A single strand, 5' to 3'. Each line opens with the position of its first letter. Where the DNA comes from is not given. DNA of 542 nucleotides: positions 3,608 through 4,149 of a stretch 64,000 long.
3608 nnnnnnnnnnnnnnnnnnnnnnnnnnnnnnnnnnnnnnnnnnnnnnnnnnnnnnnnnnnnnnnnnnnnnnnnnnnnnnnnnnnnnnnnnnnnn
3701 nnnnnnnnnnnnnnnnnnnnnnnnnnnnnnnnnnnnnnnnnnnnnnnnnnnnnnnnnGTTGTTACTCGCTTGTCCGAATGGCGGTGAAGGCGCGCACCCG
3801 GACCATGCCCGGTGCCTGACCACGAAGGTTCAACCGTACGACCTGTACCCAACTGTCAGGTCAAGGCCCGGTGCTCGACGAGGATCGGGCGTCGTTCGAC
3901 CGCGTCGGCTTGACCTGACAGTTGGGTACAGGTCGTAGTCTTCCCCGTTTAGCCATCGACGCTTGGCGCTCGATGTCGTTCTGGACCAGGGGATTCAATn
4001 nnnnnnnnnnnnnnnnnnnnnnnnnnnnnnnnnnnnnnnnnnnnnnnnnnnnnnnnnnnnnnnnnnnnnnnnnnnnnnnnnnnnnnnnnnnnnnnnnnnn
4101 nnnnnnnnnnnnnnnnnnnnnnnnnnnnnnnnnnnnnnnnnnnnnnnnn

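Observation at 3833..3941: Perfect 29-bp inverted duplication forms two back-to-back long-spacer (MerR-type) promoters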

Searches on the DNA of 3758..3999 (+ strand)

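Call 52: search_dna_similar(query=window:3758-3999:+, collection=plasmids, mode=distant, max_rows=10)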
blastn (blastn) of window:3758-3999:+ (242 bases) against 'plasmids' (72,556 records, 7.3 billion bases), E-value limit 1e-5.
No match.
